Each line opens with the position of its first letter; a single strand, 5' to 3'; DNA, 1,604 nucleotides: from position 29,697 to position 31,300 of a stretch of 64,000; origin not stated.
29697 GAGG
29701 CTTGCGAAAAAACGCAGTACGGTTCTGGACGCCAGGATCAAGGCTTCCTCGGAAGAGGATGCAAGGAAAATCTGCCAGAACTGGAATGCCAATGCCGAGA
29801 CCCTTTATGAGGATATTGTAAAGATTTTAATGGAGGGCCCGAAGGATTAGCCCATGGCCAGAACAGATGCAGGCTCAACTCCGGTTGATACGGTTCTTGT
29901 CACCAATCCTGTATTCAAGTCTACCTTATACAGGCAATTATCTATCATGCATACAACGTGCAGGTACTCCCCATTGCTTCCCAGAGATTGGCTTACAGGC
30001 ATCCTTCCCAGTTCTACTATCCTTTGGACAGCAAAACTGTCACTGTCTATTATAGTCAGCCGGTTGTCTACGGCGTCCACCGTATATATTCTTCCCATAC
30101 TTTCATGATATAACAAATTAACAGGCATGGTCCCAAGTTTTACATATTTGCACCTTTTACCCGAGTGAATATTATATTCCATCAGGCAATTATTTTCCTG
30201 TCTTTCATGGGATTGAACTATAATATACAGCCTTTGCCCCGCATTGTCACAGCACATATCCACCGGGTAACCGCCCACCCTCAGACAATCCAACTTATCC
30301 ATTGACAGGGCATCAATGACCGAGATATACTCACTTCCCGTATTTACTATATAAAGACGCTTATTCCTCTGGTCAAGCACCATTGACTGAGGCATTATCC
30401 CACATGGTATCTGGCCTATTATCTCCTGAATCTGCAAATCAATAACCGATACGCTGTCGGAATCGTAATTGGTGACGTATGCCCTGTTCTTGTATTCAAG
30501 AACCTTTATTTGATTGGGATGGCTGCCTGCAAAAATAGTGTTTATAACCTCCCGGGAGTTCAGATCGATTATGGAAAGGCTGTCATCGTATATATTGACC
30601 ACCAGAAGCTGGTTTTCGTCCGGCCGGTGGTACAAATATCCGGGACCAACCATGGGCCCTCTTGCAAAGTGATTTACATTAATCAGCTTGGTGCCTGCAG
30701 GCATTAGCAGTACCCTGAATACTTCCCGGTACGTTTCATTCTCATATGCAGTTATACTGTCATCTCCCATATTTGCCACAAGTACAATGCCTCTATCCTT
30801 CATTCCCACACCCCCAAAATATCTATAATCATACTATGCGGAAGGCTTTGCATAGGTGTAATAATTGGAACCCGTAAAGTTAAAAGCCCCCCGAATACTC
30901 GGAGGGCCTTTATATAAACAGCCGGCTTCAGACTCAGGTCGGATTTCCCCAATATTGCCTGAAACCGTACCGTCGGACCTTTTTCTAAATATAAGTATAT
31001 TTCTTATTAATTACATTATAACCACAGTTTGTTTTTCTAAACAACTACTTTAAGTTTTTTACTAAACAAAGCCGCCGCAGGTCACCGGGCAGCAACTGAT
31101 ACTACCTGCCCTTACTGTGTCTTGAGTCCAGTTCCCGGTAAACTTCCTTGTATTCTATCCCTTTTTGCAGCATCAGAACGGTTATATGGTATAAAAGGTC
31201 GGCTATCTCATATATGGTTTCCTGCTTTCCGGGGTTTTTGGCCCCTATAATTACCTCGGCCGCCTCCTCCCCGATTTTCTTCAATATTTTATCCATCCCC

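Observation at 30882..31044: Candidate unannotated pseudoknotted small RNA between the his operon and the YncE-like gene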

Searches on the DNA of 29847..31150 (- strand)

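Call 4: search_rna_families(source=window, start=30750, end=31150, threshold=evalue, max_evalue=10, show_alignments=3)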
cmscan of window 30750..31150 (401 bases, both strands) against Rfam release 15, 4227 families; matches with E-value up to 10: 8.
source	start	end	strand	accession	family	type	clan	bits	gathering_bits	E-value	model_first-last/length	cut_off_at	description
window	30878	31008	-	RF01859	Phe_leader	Cis-reg; leader;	-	21.7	55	0.26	1-125/125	no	Phenylalanine leader peptide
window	30874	30967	-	RF04312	trpB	Cis-reg;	-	21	59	1.3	1-107/107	no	trpB ncRNA motif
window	30818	30915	+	RF01859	Phe_leader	Cis-reg; leader;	-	18.1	55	1.5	1-125/125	no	Phenylalanine leader peptide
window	30880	30998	-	RF02552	RcsR1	Gene; sRNA;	-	15.2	60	1.4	1-96/96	no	RcsR1 sRNA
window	30875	31003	-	RF02069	STnc70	Gene; sRNA;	-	14.5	40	1.6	1-149/149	no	Enterobacterial sRNA STnc70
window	30882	30931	-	RF02901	AaHKsRNA41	Gene; sRNA;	-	14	97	0.75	1-187/187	no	Aggregatibacter sRNA 41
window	30881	30992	-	RF02573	LLnc147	Gene; sRNA;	-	13.5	127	9.9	1-102/102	no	Lactococcus lactis non-coding RNA 147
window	31084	31139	+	RF00188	SNORD103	Gene; snRNA; snoRNA; CD-box;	-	13.3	45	9.2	1-83/83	no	Small nucleolar RNA SNORD103/SNORD85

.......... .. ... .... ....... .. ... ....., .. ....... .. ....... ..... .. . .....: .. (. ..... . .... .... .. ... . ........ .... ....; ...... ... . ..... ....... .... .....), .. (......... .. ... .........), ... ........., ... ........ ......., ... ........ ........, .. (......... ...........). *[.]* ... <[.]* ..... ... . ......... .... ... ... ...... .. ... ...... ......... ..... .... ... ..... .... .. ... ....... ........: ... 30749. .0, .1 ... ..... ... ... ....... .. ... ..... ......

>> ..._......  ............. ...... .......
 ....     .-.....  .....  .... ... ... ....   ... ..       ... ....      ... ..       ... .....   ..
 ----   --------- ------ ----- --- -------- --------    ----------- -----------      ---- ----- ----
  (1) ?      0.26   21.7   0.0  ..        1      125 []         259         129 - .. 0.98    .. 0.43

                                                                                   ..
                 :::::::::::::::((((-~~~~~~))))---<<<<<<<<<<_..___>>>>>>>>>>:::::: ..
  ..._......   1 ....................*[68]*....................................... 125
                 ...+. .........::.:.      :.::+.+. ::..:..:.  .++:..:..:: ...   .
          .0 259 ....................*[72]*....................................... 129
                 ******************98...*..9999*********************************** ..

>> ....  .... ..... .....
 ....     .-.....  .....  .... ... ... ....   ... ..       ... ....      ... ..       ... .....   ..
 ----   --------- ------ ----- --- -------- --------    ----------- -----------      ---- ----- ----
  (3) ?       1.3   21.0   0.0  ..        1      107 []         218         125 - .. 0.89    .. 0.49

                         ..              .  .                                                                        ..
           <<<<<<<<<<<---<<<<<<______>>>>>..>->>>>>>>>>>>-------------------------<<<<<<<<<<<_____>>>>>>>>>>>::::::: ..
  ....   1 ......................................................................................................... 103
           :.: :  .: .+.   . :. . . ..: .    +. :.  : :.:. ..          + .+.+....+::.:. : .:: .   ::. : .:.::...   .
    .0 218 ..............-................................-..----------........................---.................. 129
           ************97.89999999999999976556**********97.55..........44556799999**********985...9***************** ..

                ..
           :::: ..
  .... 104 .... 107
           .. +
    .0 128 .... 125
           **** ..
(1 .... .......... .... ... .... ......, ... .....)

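Call 49: build_rna_model(alignment_id=A3, structure=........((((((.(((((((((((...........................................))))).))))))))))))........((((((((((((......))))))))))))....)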
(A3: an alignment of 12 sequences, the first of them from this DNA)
Model R1 built from alignment A3 (12 sequences, 129 columns); structure: as given.
model positions 105; base pairs 29; branch points 1; effective number of sequences 1.98; information 0.59 bits per position. Calibrated on 0.2 Mb of random sequence (short: E-values are rough).
structure used (alignment columns):
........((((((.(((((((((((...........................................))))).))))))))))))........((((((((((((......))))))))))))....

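Call 50: search_with_rna_model(model_id=R1, sources=[window, L001, L002, L003, L004, L005, L006, L007, L008, L009, L081, L082, L083, L084, L085, L086, L087, L088, L089, L090, L091, L092, L093, L094, L095], max_evalue=1)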
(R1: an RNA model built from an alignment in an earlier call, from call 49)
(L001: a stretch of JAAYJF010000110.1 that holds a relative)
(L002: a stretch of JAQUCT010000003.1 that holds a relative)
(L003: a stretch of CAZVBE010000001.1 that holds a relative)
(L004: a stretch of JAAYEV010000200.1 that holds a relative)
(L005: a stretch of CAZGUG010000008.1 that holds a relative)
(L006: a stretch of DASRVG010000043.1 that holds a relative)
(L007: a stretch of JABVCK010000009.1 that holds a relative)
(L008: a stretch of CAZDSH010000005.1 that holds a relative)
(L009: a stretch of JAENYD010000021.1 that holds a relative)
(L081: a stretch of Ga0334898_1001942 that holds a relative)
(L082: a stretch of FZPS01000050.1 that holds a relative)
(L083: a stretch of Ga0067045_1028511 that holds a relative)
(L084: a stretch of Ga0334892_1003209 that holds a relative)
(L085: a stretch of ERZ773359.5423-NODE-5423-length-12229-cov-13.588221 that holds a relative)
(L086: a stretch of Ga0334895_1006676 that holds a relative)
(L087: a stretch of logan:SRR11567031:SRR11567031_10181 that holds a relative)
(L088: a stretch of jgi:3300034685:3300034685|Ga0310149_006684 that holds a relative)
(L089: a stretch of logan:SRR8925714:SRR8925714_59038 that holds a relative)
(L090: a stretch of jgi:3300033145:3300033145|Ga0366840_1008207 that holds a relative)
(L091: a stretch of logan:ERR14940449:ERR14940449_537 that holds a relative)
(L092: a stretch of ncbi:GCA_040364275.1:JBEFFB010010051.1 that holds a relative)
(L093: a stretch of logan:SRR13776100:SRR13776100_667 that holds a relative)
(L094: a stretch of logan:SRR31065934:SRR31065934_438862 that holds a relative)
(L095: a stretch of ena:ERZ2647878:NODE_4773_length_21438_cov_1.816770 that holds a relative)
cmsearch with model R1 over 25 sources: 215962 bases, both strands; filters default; matches with E-value up to 1: 36.
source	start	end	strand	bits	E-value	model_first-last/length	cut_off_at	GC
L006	948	1052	+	104.4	1.3e-23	1-105/105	no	0.54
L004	2825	2929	+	103.5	2.2e-23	1-105/105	no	0.54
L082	859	963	+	103.5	2.2e-23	1-105/105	no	0.54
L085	3491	3595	-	103.5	2.2e-23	1-105/105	no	0.54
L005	1699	1803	+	98.8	3.2e-22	1-105/105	no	0.53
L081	584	688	+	98.8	3.2e-22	1-105/105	no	0.53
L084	3491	3595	+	98.8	3.2e-22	1-105/105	no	0.53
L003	2766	2870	+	97.9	5.5e-22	1-105/105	no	0.54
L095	2326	2429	+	97.8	5.6e-22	1-105/105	no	0.54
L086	5584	5688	-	97.6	6.3e-22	1-105/105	no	0.55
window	30879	30982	-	89.5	6.7e-20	1-105/105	no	0.51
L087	2300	2423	+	86.9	3e-19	1-105/105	no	0.42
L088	2300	2423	+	86.9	3e-19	1-105/105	no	0.42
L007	2787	2906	+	72.4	1.3e-15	1-105/105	no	0.52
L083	576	695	+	72.4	1.3e-15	1-105/105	no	0.52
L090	2328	2429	+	72.3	1.4e-15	1-105/105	no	0.43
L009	2841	2929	+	70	4.9e-15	1-105/105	no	0.56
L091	2341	2431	+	64.5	1.2e-13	1-105/105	no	0.43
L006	1017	1078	-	30.2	4.5e-05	1-105/105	no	0.42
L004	2894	2955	-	30.2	4.5e-05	1-105/105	no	0.42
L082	928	989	-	30.2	4.5e-05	1-105/105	no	0.42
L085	3465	3526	+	30.2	4.5e-05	1-105/105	no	0.42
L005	1768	1818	-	28.8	9.9e-05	1-105/105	no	0.35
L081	653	703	-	28.8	9.9e-05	1-105/105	no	0.35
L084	3560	3610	-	28.8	9.9e-05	1-105/105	no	0.35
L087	2388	2457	-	26.5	0.00038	1-105/105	no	0.4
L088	2388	2457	-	26.5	0.00038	1-105/105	no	0.4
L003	2835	2882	-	26.5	0.00038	1-105/105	no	0.5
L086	5569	5619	+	24.6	0.0011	1-105/105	no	0.37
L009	2898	2927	-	23.9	0.0016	72-101/105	no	0.7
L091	2398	2433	-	20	0.016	69-101/105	no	0.36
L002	2881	2941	+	18.9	0.03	1-105/105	no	0.3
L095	2394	2455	-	18.6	0.034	1-105/105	no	0.44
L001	2808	2855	+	15.7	0.18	1-105/105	no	0.42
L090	2397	2426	-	13.2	0.77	73-101/105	no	0.47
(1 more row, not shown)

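Call 63: search_with_rna_model(model_id=R1, sources=[L096, L097, L098, L099, L100, L101], max_evalue=0.01, show_alignments=3)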
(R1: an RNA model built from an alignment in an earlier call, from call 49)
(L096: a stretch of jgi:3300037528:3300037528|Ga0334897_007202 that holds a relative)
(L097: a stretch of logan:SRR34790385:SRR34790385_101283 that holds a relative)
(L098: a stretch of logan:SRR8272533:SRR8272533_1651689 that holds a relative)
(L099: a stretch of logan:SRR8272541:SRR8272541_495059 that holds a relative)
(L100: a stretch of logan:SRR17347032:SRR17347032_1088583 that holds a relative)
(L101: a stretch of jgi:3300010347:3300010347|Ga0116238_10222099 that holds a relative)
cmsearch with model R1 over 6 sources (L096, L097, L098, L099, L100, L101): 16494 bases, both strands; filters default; matches with E-value up to 0.01: 8.
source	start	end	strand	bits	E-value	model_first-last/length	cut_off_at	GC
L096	1301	1405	+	97.6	4.8e-23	1-105/105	no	0.55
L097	1301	1405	+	97.6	4.8e-23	1-105/105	no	0.55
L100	217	321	+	93.9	4.2e-22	1-105/105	no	0.53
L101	1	40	+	41.1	6.4e-09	66-105/105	5'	0.45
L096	1370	1420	-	24.6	8.7e-05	1-105/105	no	0.37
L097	1370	1420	-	24.6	8.7e-05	1-105/105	no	0.37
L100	286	346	-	24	0.00012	1-105/105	no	0.46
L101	5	65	-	24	0.00012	1-105/105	no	0.46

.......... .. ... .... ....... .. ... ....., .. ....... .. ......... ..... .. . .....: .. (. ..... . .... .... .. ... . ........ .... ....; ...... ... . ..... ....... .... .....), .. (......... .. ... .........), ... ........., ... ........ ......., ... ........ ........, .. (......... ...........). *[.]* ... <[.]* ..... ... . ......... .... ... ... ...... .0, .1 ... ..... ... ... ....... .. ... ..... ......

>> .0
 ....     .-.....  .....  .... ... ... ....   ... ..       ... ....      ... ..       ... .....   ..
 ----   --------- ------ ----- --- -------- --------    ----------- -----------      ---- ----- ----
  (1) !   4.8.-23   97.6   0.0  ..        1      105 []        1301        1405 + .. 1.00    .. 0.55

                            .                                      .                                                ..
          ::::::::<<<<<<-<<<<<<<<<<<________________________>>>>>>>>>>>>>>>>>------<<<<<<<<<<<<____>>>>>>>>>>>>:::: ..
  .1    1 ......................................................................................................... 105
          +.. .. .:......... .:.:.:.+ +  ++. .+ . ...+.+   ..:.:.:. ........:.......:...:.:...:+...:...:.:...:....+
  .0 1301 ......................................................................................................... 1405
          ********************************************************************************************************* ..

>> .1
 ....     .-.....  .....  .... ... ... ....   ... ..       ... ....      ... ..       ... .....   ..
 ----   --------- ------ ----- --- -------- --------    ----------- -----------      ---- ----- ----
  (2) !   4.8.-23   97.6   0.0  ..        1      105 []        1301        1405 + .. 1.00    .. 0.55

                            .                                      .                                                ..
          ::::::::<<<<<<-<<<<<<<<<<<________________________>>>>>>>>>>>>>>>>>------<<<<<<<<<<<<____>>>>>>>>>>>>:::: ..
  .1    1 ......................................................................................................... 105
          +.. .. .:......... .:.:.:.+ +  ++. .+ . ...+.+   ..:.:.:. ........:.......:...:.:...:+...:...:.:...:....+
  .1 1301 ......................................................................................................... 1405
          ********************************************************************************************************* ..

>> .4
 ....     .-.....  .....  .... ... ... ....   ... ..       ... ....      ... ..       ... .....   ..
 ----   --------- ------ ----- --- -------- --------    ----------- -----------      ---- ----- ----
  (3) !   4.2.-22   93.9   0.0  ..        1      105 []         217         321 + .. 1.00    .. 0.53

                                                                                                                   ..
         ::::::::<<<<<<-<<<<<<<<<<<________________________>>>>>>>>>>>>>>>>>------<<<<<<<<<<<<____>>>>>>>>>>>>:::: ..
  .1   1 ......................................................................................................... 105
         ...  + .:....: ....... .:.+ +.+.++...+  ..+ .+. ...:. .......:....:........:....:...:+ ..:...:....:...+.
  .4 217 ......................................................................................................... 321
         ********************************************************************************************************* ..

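Call 65: search_rna_families(sources=[L100, L091, L088, L083], threshold=evalue, max_evalue=10)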
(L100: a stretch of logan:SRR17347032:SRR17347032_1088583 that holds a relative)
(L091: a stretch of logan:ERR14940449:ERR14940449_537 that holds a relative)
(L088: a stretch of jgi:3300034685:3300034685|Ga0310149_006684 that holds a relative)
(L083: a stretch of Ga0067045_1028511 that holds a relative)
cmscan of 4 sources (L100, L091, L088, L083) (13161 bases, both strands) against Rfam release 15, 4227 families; matches with E-value up to 10: 15.
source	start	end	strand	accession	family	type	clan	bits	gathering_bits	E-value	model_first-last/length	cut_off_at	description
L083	2351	2476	-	RF02937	Clostridiales-2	Gene; sRNA;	-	65.2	58.6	4.1e-14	1-82/82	no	Clostridiales-2 RNA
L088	4028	4078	-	RF04197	mir-9457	Gene; miRNA;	-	25.8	90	0.2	1-68/68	no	mir-9457 microRNA precursor family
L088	4027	4077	+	RF04197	mir-9457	Gene; miRNA;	-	25.2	90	0.29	1-68/68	no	mir-9457 microRNA precursor family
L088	4027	4078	+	RF03743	MIR7696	Gene; miRNA;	-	24.3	83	0.74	13-76/88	no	MIR7696 microRNA precursor family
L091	3281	3476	-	RF02578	tsr25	Gene; sRNA;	-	24.2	63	0.11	1-181/181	no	S. aureus tsr25 small RNA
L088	2384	2427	+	RF04077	mir-1245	Gene; miRNA;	-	23.4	79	1.5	1-69/69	no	mir-1245 microRNA precursor family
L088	4027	4078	-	RF03743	MIR7696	Gene; miRNA;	-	23.3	83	1.3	13-76/88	no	MIR7696 microRNA precursor family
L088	4033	4100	-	RF02432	SpF25_sRNA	Gene; sRNA;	-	22.6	48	6.6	1-102/102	no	Streptococcus sRNA SpF25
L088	4028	4077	-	RF04134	MIR7504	Gene; miRNA;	-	22.5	83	4.6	1-124/124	no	MIR7504 microRNA precursor family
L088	2384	2423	-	RF04077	mir-1245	Gene; miRNA;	-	22.3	79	3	1-69/69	no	mir-1245 microRNA precursor family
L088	4010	4071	+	RF01489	sbrA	Gene; sRNA;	-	19.4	45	4.8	1-71/71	no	Listeria sRNA sbrA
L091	2210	2276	+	RF00311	snoZ188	Gene; snRNA; snoRNA; CD-box;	-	19.2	50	6.8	1-123/123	no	Small nucleolar RNA Z188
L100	1931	2035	-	RF02055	STnc380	Gene; sRNA;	-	18.6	60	8.4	1-108/108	no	Enterobacterial sRNA STnc380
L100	141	257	-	RF01089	PK-repBA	Cis-reg;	-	18.1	45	4.2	1-124/124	no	Pseudoknot of the regulatory region of the repBA gene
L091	1813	1908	+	RF01420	snoR113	Gene; snRNA; snoRNA; CD-box;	-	18.1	47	8.4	1-103/103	no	Small nucleolar RNA snoR113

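Call 72: search_with_rna_model(model_id=R1, sources=[window, L003, L004, L006, L095, L005, L086, L007, L087, L009, L090, L091, L100], max_evalue=1e-10, make_alignment=true)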
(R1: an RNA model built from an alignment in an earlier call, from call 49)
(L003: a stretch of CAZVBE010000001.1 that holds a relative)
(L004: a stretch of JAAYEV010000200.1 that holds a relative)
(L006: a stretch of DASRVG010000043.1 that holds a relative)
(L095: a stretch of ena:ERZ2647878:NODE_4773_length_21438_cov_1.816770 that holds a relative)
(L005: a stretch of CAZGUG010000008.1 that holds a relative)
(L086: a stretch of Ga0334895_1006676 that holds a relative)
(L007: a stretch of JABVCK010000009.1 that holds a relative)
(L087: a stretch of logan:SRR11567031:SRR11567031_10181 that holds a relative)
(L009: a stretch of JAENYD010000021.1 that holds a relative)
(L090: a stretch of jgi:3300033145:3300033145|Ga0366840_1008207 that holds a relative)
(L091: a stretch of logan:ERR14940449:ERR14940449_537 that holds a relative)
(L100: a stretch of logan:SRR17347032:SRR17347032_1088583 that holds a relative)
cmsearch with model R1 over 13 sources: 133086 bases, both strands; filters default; matches with E-value up to 1e-10: 13.
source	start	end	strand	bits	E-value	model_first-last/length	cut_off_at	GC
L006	948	1052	+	104.4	7.8e-24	1-105/105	no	0.54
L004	2825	2929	+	103.5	1.4e-23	1-105/105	no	0.54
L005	1699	1803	+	98.8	1.9e-22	1-105/105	no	0.53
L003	2766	2870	+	97.9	3.4e-22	1-105/105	no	0.54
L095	2326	2429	+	97.8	3.5e-22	1-105/105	no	0.54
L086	5584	5688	-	97.6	3.9e-22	1-105/105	no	0.55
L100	217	321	+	93.9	3.4e-21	1-105/105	no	0.53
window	30879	30982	-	89.5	4.2e-20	1-105/105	no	0.51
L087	2300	2423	+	86.9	1.8e-19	1-105/105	no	0.42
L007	2787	2906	+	72.4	7.8e-16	1-105/105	no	0.52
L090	2328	2429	+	72.3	8.4e-16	1-105/105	no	0.43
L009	2841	2929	+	70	3e-15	1-105/105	no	0.56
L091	2341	2431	+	64.5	7.2e-14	1-105/105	no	0.43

Alignment A4: 13 matches aligned to the model, 129 columns, each read 5' to 3' on its own strand. Consensus structure (alignment columns), stored with it:
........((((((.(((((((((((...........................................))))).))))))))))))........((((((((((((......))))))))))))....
